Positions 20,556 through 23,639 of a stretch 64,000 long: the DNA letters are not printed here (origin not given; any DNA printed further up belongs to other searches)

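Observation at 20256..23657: Integrase-less tRNA-Asn island carrying a solitary MmeI-family type IIL restriction-modification enzyme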

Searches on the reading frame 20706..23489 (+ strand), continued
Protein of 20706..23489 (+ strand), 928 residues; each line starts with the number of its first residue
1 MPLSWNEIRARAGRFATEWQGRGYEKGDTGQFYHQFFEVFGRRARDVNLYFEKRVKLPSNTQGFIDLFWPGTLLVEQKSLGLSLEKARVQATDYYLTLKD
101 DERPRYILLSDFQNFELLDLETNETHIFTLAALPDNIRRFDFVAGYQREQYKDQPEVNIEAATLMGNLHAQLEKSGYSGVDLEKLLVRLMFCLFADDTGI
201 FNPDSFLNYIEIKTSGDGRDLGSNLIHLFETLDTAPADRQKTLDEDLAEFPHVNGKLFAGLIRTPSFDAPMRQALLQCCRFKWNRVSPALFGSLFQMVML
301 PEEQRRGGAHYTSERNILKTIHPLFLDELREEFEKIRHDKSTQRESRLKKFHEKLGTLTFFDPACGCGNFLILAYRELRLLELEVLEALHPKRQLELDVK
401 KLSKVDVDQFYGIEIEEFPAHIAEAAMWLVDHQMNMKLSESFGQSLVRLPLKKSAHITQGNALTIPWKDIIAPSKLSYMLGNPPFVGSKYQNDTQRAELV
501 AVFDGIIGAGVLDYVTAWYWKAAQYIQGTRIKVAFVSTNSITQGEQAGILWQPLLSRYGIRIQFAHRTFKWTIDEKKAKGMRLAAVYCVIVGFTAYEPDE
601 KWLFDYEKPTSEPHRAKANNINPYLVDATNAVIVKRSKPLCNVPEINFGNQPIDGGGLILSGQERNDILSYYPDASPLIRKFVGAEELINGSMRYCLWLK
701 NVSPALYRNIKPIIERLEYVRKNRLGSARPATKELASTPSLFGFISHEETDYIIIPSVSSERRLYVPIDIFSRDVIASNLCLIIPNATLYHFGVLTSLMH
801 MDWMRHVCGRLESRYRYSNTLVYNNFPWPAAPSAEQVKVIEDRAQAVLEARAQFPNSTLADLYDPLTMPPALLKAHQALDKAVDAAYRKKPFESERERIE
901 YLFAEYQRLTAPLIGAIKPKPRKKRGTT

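Call 14: find_homologous_proteins(query=window:20706-23489:+, max_evalue=1e-50)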
Query window:20706-23489:+ (928 aa): 8000 proteins with E <= 1e-50 among 8000 candidates; the best 120 are listed.
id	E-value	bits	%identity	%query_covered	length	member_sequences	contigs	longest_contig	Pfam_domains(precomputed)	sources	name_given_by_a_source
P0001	0.0e+0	2156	100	100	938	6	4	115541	PF20465.5,PF20466.4,PF20464.4,PF20467.4,PF20473.5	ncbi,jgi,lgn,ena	jgi:type I restriction-modification system DNA methylase subunit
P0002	0.0e+0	1706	80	100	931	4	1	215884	PF20465.5,PF20466.4,PF20464.4,PF20467.4,PF20473.5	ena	-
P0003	0.0e+0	1674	77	100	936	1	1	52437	PF20465.5,PF07669.18,PF20466.4,PF20464.4,PF20467.4,PF20473.5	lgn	-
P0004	0.0e+0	1668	77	100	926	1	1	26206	PF20465.5,PF02384.23,PF07669.18,PF20466.4,PF20464.4,PF20467.4,PF20473.5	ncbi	-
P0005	0.0e+0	1644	77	100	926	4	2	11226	PF20465.5,PF02384.23,PF07669.18,PF20466.4,PF20464.4,PF20467.4,PF20473.5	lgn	-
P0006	0.0e+0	1625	75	100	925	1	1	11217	PF20465.5,PF02384.23,PF07669.18,PF20466.4,PF20464.4,PF20467.4,PF20473.5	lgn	-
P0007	0.0e+0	1620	76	100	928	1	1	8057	PF20465.5,PF02384.23,PF07669.18,PF20466.4,PF20464.4,PF20467.4,PF20473.5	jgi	jgi:type I restriction-modification system DNA methylase subunit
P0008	0.0e+0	1620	75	100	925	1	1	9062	PF20465.5,PF07669.18,PF20466.4,PF20464.4,PF20467.4,PF20473.5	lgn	-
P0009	0.0e+0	1552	71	100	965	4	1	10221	PF20465.5,PF20466.4,PF20464.4,PF20467.4,PF20473.5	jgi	jgi:hypothetical protein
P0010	0.0e+0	1550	72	100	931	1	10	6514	PF20465.5,PF20466.4,PF20464.4,PF20467.4,PF20473.5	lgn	-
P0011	0.0e+0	1547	72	99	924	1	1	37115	PF20465.5,PF02384.23,PF07669.18,PF20466.4,PF20464.4,PF20467.4,PF20473.5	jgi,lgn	-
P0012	0.0e+0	1528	72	100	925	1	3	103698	PF20465.5,PF20466.4,PF20464.4,PF20467.4,PF20473.5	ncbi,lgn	-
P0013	0.0e+0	1507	71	100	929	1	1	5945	PF20465.5,PF20466.4,PF20464.4,PF20467.4,PF20473.5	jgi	jgi:type I restriction-modification system DNA methylase subunit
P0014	0.0e+0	1506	88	80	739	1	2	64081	PF20465.5,PF20466.4,PF20464.4,PF20473.5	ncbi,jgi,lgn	jgi:type I restriction-modification system DNA methylase subunit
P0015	0.0e+0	1492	70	100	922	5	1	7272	PF20465.5,PF20466.4,PF20464.4,PF20467.4,PF20473.5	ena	-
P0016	0.0e+0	1487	70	98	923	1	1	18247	PF20465.5,PF02384.23,PF20466.4,PF20464.4,PF20467.4,PF20473.5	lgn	-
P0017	0.0e+0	1485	69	100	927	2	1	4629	PF20465.5,PF20466.4,PF20464.4,PF20467.4,PF20473.5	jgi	jgi:hypothetical protein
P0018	0.0e+0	1480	69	100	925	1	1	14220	PF20465.5,PF20466.4,PF20464.4,PF20467.4,PF20473.5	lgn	-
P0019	0.0e+0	1478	69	98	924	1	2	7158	PF20465.5,PF07669.18,PF20466.4,PF20464.4,PF20467.4,PF20473.5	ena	-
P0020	0.0e+0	1475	68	99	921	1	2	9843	PF20465.5,PF02384.23,PF20466.4,PF20464.4,PF20467.4,PF20473.5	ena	-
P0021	0.0e+0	1474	69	100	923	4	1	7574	PF20465.5,PF07669.18,PF20466.4,PF20464.4,PF20467.4,PF20473.5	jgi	jgi:hypothetical protein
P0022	0.0e+0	1473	69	99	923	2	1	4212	PF20465.5,PF02384.23,PF20466.4,PF20464.4,PF20467.4,PF20473.5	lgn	-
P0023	0.0e+0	1472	69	100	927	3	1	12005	PF20465.5,PF20466.4,PF20464.4,PF20467.4,PF20473.5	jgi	jgi:hypothetical protein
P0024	0.0e+0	1470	69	100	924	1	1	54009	PF20465.5,PF02384.23,PF07669.18,PF20466.4,PF20464.4,PF20467.4,PF20473.5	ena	-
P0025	0.0e+0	1468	68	100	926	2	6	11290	PF20465.5,PF20466.4,PF20464.4,PF20467.4,PF20473.5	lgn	-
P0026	0.0e+0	1465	68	100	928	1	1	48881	PF20465.5,PF20466.4,PF20464.4,PF20467.4,PF20473.5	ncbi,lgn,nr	ncbi:class I SAM-dependent DNA methyltransferase [bacterium]|nr:class I SAM-dependent DNA methyltran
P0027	0.0e+0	1463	68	98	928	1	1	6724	PF20465.5,PF02384.23,PF20466.4,PF20464.4,PF20467.4,PF20473.5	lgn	-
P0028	0.0e+0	1460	69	100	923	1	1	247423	PF20465.5,PF02384.23,PF07669.18,PF20466.4,PF20464.4,PF20467.4,PF20473.5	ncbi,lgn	-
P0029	0.0e+0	1458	67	100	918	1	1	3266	PF20465.5,PF20466.4,PF20464.4,PF20467.4,PF20473.5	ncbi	-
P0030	0.0e+0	1457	68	100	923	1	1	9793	PF20465.5,PF07669.18,PF20466.4,PF20464.4,PF20467.4,PF20473.5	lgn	-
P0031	0.0e+0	1456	67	100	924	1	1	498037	PF20465.5,PF20466.4,PF20464.4,PF20467.4,PF20473.5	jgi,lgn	jgi:hypothetical protein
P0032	0.0e+0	1454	68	99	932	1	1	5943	PF20465.5,PF20466.4,PF20464.4,PF20467.4,PF20473.5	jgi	jgi:type I restriction-modification system DNA methylase subunit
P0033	0.0e+0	1450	68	100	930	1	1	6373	PF20465.5,PF07669.18,PF20466.4,PF20464.4,PF20467.4,PF20473.5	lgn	-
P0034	0.0e+0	1437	67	100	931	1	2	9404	PF20465.5,PF20466.4,PF20464.4,PF20467.4,PF20473.5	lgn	-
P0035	0.0e+0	1437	68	100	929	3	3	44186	PF20465.5,PF20466.4,PF20464.4,PF20467.4,PF20473.5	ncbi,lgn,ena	-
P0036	0.0e+0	1434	67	100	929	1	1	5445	PF20465.5,PF02384.23,PF20466.4,PF20464.4,PF20467.4,PF20473.5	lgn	-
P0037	0.0e+0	1427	67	100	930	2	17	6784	PF20465.5,PF07669.18,PF20466.4,PF20464.4,PF20467.4,PF20473.5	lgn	-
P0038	0.0e+0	1424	67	100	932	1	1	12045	PF20465.5,PF20466.4,PF20464.4,PF20467.4,PF20473.5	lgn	-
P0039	0.0e+0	1410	67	99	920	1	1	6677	PF20465.5,PF02384.23,PF07669.18,PF20466.4,PF20464.4,PF20467.4,PF20473.5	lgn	-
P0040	0.0e+0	1401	66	100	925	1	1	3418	PF20465.5,PF02384.23,PF07669.18,PF20466.4,PF20464.4,PF20467.4,PF20473.5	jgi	jgi:hypothetical protein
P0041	0.0e+0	1399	67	100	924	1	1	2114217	PF20465.5,PF07669.18,PF20466.4,PF20464.4,PF20467.4,PF20473.5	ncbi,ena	-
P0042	0.0e+0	1397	66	100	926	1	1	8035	PF20465.5,PF02384.23,PF07669.18,PF20466.4,PF20464.4,PF20467.4,PF20473.5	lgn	-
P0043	0.0e+0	1395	66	100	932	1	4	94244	PF20465.5,PF20466.4,PF20464.4,PF20467.4,PF20473.5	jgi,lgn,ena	-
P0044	0.0e+0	1389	66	99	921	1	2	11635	PF20465.5,PF02384.23,PF07669.18,PF20466.4,PF20464.4,PF20467.4,PF20473.5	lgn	-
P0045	0.0e+0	1367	65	98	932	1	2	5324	PF20465.5,PF02384.23,PF07669.18,PF20466.4,PF20464.4,PF20467.4,PF20473.5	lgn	-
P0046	0.0e+0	1361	64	98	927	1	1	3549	PF20465.5,PF02384.23,PF20466.4,PF20464.4,PF20467.4,PF20473.5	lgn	-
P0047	0.0e+0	1345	64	100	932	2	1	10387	PF20465.5,PF02384.23,PF07669.18,PF20466.4,PF20464.4,PF20467.4,PF20473.5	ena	-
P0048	0.0e+0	1345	64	98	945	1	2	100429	PF20465.5,PF07669.18,PF20466.4,PF20464.4,PF20467.4,PF20473.5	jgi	jgi:hypothetical protein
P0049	0.0e+0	1340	64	100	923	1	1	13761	PF20465.5,PF02384.23,PF20466.4,PF20464.4,PF20467.4,PF20473.5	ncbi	-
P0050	0.0e+0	1337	64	99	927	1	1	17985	PF20465.5,PF02384.23,PF07669.18,PF20466.4,PF20464.4,PF20467.4,PF20473.5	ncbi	-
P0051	0.0e+0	1336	63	99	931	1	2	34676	PF20465.5,PF02384.23,PF07669.18,PF20466.4,PF20464.4,PF20467.4,PF20473.5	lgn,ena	-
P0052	0.0e+0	1333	64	100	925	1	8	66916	PF20465.5,PF20466.4,PF20464.4,PF20467.4,PF20473.5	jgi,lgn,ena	-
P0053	0.0e+0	1331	63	100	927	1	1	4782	PF20465.5,PF07669.18,PF20466.4,PF20464.4,PF20467.4,PF20473.5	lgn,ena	-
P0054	0.0e+0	1330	63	100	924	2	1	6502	PF20465.5,PF02384.23,PF20466.4,PF20464.4,PF20467.4,PF20473.5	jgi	-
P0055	0.0e+0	1328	62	100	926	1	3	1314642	PF20465.5,PF02384.23,PF07669.18,PF20466.4,PF20464.4,PF20467.4,PF20473.5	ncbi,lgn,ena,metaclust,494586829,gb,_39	metaclust:\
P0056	0.0e+0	1326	63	100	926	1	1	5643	PF20465.5,PF02384.23,PF20466.4,PF20464.4,PF20467.4,PF20473.5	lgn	-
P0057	0.0e+0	1322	63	100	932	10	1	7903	PF20465.5,PF02384.23,PF07669.18,PF20466.4,PF20464.4,PF20467.4,PF20473.5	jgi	jgi:hypothetical protein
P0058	0.0e+0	1322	63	99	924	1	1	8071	PF20465.5,PF02384.23,PF07669.18,PF20466.4,PF20464.4,PF20467.4,PF20473.5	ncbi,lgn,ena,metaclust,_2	metaclust:\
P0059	0.0e+0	1313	62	100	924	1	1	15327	PF20465.5,PF02384.23,PF20466.4,PF20464.4,PF20467.4,PF20473.5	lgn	-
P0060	0.0e+0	1310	62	100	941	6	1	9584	PF20465.5,PF07669.18,PF20466.4,PF20464.4,PF20467.4,PF20473.5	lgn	-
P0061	0.0e+0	1308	63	99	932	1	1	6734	PF20465.5,PF02384.23,PF07669.18,PF20466.4,PF20464.4,PF20467.4,PF20473.5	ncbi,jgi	jgi:hypothetical protein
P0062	0.0e+0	1304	62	100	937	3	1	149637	PF20465.5,PF02384.23,PF20466.4,PF20464.4,PF20467.4,PF20473.5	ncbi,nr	ncbi:MAG: class I SAM-dependent DNA methyltransferase [Rhodospirillales bacterium]|nr:class I SAM-de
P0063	0.0e+0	1300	62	100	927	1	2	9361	PF20465.5,PF02384.23,PF07669.18,PF20466.4,PF20464.4,PF20467.4,PF20473.5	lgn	-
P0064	0.0e+0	1294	62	98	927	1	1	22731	PF20465.5,PF02384.23,PF07669.18,PF20466.4,PF20464.4,PF20467.4,PF20473.5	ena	-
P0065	0.0e+0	1294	62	98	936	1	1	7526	PF20465.5,PF02384.23,PF07669.18,PF20466.4,PF20464.4,PF20467.4,PF20473.5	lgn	-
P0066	0.0e+0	1293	62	100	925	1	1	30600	PF20465.5,PF02384.23,PF07669.18,PF20466.4,PF20464.4,PF20467.4,PF20473.5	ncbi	-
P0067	0.0e+0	1291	62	100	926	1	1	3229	PF20465.5,PF07669.18,PF20466.4,PF20464.4,PF20467.4,PF20473.5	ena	-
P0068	0.0e+0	1291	62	100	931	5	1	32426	PF20465.5,PF02384.23,PF07669.18,PF20466.4,PF20464.4,PF20467.4,PF20473.5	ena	-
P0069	0.0e+0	1286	60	100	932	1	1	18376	PF20465.5,PF02384.23,PF07669.18,PF20466.4,PF20464.4,PF20467.4,PF20473.5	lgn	-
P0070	0.0e+0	1282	73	82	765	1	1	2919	PF20465.5,PF20466.4,PF20464.4,PF20473.5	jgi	jgi:type I restriction-modification system DNA methylase subunit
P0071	0.0e+0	1277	61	100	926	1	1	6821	PF20465.5,PF07669.18,PF20466.4,PF20464.4,PF20467.4,PF20473.5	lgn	-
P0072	0.0e+0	1276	61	100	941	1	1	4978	PF20465.5,PF02384.23,PF20466.4,PF20464.4,PF20467.4,PF20473.5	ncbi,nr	ncbi:MAG: class I SAM-dependent DNA methyltransferase [Nitrospira sp.]|nr:class I SAM-dependent DNA 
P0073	0.0e+0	1275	61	100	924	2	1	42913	PF20465.5,PF02384.23,PF07669.18,PF20466.4,PF20464.4,PF20467.4,PF20473.5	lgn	-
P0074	0.0e+0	1273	60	100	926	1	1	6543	PF20465.5,PF02384.23,PF07669.18,PF20466.4,PF20464.4,PF20467.4,PF20473.5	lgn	-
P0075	0.0e+0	1271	61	100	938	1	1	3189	PF20465.5,PF02384.23,PF20466.4,PF20464.4,PF20467.4,PF20473.5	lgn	-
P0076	0.0e+0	1270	61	99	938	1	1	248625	PF20465.5,PF02384.23,PF07669.18,PF20466.4,PF20464.4,PF20467.4,PF20473.5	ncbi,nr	ncbi:MAG: DNA methyltransferase [Alphaproteobacteria bacterium]|nr:DNA methyltransferase [Alphaprote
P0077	0.0e+0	1267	61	100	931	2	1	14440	PF20465.5,PF02384.23,PF07669.18,PF20466.4,PF20464.4,PF20467.4,PF20473.5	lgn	-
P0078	0.0e+0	1261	61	100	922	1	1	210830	PF20465.5,PF02384.23,PF07669.18,PF20466.4,PF20464.4,PF20467.4,PF20473.5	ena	-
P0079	0.0e+0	1256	60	99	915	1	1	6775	PF20465.5,PF02384.23,PF07669.18,PF20466.4,PF20464.4,PF20467.4,PF20473.5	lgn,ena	-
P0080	0.0e+0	1253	59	98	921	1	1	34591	PF20465.5,PF07669.18,PF20466.4,PF20464.4,PF20467.4,PF20473.5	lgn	-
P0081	0.0e+0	1253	60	100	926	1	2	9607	PF20465.5,PF07669.18,PF20466.4,PF20464.4,PF20467.4,PF20473.5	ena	-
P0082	0.0e+0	1249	61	98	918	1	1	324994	PF20465.5,PF20466.4,PF20464.4,PF20467.4,PF20473.5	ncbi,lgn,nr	ncbi:MAG: class I SAM-dependent DNA methyltransferase [Gammaproteobacteria bacterium]|nr:class I SAM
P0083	0.0e+0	1248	60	98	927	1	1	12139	PF20465.5,PF02384.23,PF07669.18,PF20466.4,PF20464.4,PF20467.4,PF20473.5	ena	-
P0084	0.0e+0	1242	60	98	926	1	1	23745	PF20465.5,PF07669.18,PF20466.4,PF20464.4,PF20467.4,PF20473.5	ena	-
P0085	0.0e+0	1240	60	100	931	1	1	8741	PF20465.5,PF02384.23,PF07669.18,PF20466.4,PF20464.4,PF20467.4,PF20473.5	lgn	-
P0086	0.0e+0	1236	60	98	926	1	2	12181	PF20465.5,PF02384.23,PF07669.18,PF20466.4,PF20464.4,PF20467.4,PF20473.5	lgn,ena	-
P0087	0.0e+0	1235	60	97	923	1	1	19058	PF20465.5,PF02384.23,PF20466.4,PF20464.4,PF20467.4,PF20473.5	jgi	jgi:type I restriction-modification system DNA methylase subunit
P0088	0.0e+0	1235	60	99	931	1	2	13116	PF20465.5,PF02384.23,PF07669.18,PF20466.4,PF20464.4,PF20467.4,PF20473.5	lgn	-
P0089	0.0e+0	1233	68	85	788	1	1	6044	PF20465.5,PF20466.4,PF20464.4,PF20473.5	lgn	-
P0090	0.0e+0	1230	60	100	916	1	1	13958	PF20465.5,PF02384.23,PF07669.18,PF20466.4,PF20464.4,PF20467.4,PF20473.5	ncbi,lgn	-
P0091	0.0e+0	1230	59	99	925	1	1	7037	PF20465.5,PF02384.23,PF07669.18,PF20466.4,PF20464.4,PF20467.4,PF20473.5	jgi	jgi:hypothetical protein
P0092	0.0e+0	1226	59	98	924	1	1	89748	PF20465.5,PF02384.23,PF07669.18,PF20466.4,PF20464.4,PF20467.4,PF20473.5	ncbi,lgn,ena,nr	ncbi:MAG: class I SAM-dependent DNA methyltransferase [Alphaproteobacteria bacterium]|nr:class I SAM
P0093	0.0e+0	1225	58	98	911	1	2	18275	PF20465.5,PF02384.23,PF20466.4,PF20464.4,PF20467.4,PF20473.5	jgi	-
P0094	0.0e+0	1221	58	100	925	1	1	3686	PF20465.5,PF02384.23,PF07669.18,PF20466.4,PF20464.4,PF20467.4,PF20473.5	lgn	-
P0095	0.0e+0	1221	59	98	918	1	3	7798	PF20465.5,PF02384.23,PF20466.4,PF20464.4,PF20467.4,PF20473.5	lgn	-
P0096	0.0e+0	1215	58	99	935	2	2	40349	PF20465.5,PF20466.4,PF20464.4,PF20467.4,PF20473.5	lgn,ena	-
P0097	0.0e+0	1213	58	99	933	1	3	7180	PF20465.5,PF07669.18,PF20466.4,PF20464.4,PF20467.4,PF20473.5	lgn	-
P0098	0.0e+0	1213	59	100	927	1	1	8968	PF20465.5,PF20466.4,PF20464.4,PF20467.4,PF20473.5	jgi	jgi:type II restriction/modification system DNA methylase subunit YeeA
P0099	0.0e+0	1212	60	98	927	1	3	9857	PF20465.5,PF02384.23,PF07669.18,PF20466.4,PF20464.4,PF20467.4,PF20473.5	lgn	-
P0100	0.0e+0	1212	59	98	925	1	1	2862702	PF20465.5,PF02384.23,PF20466.4,PF20464.4,PF20467.4,PF20473.5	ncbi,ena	-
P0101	0.0e+0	1207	59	100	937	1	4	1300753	PF20465.5,PF02384.23,PF20466.4,PF20464.4,PF20467.4,PF20473.5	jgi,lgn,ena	jgi:type I restriction-modification system DNA methylase subunit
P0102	0.0e+0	1205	59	98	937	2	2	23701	PF20465.5,PF02384.23,PF20466.4,PF20464.4,PF20467.4,PF20473.5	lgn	-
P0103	0.0e+0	1199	58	99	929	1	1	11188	PF20465.5,PF02384.23,PF07669.18,PF20466.4,PF20464.4,PF20467.4,PF20473.5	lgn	-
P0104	0.0e+0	1197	58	100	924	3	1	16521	PF20465.5,PF02384.23,PF07669.18,PF20466.4,PF20464.4,PF20467.4,PF20473.5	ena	-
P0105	0.0e+0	1196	56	100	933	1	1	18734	PF20465.5,PF02384.23,PF07669.18,PF20466.4,PF20464.4,PF20467.4,PF20473.5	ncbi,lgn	-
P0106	0.0e+0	1195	57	98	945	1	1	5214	PF20465.5,PF02384.23,PF07669.18,PF20466.4,PF20464.4,PF20467.4,PF20473.5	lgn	-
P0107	0.0e+0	1190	58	98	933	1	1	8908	PF20465.5,PF07669.18,PF20466.4,PF20464.4,PF20467.4,PF20473.5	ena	-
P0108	0.0e+0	1187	58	98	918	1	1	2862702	PF20465.5,PF02384.23,PF07669.18,PF20466.4,PF20464.4,PF20467.4,PF20473.5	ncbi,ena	-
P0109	0.0e+0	1186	58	100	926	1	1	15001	PF20465.5,PF07669.18,PF20466.4,PF20464.4,PF20467.4,PF20473.5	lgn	-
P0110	0.0e+0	1186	55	100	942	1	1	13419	PF20465.5,PF07669.18,PF20466.4,PF20464.4,PF20467.4,PF20473.5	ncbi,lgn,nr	ncbi:MAG: class I SAM-dependent DNA methyltransferase [Alphaproteobacteria bacterium]|nr:class I SAM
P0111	0.0e+0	1185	58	100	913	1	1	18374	PF20465.5,PF20466.4,PF20464.4,PF20467.4,PF20473.5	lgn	-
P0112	0.0e+0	1179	58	100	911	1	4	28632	PF20465.5,PF07669.18,PF20466.4,PF20464.4,PF20467.4,PF20473.5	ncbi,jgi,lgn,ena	jgi:hypothetical protein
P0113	0.0e+0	1179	57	100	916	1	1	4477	PF20465.5,PF02384.23,PF20466.4,PF20464.4,PF20467.4,PF20473.5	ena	-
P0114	0.0e+0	1177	57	100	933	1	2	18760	PF20465.5,PF02384.23,PF07669.18,PF20466.4,PF20464.4,PF20467.4,PF20473.5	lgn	-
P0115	0.0e+0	1171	57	99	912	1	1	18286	PF20465.5,PF20466.4,PF20464.4,PF20467.4,PF20473.5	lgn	-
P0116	0.0e+0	1171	57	100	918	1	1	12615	PF20465.5,PF20466.4,PF20464.4,PF20467.4,PF20473.5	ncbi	-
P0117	0.0e+0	1170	58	99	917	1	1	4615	PF20465.5,PF20466.4,PF20464.4,PF20467.4,PF20473.5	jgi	-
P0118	0.0e+0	1167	57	98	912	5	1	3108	PF20465.5,PF02384.23,PF07669.18,PF20466.4,PF20464.4,PF20467.4,PF20473.5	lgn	-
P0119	0.0e+0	1166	86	63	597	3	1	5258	PF20465.5,PF07669.18,PF20464.4,PF20473.5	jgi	jgi:type I restriction-modification system DNA methylase subunit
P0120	0.0e+0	1165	58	99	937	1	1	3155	PF20465.5,PF20466.4,PF20464.4,PF20467.4,PF20473.5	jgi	jgi:hypothetical protein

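Call 17: list_cluster_members(proteins=[P0001, P0014, P0002])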
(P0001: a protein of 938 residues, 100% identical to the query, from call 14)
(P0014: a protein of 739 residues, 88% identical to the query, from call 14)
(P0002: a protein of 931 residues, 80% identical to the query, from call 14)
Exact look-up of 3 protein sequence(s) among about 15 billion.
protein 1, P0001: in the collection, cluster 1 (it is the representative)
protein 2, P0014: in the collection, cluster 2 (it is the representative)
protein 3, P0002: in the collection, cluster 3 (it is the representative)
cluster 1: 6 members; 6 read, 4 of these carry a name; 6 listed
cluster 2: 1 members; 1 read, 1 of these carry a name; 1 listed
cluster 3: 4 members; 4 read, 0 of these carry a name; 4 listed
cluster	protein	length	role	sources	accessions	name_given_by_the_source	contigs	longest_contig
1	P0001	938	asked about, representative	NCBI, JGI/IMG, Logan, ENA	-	type I restriction-modification system DNA methylase subunit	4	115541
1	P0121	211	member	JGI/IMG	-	type II restriction/modification system DNA methylase subunit YeeA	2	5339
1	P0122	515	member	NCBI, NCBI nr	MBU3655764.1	MAG: class I SAM-dependent DNA methyltransferase, partial [Alphaproteobacteria bacterium] | class I SAM-dependent DNA methyltransferase [Alphaproteobacteria bacterium]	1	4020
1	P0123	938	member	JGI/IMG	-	type I restriction-modification system DNA methylase subunit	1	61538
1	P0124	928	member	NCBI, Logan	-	-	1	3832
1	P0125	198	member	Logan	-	-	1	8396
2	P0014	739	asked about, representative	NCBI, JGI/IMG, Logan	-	type I restriction-modification system DNA methylase subunit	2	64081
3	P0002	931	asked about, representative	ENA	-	-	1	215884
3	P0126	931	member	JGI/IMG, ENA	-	-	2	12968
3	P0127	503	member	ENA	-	-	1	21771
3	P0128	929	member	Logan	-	-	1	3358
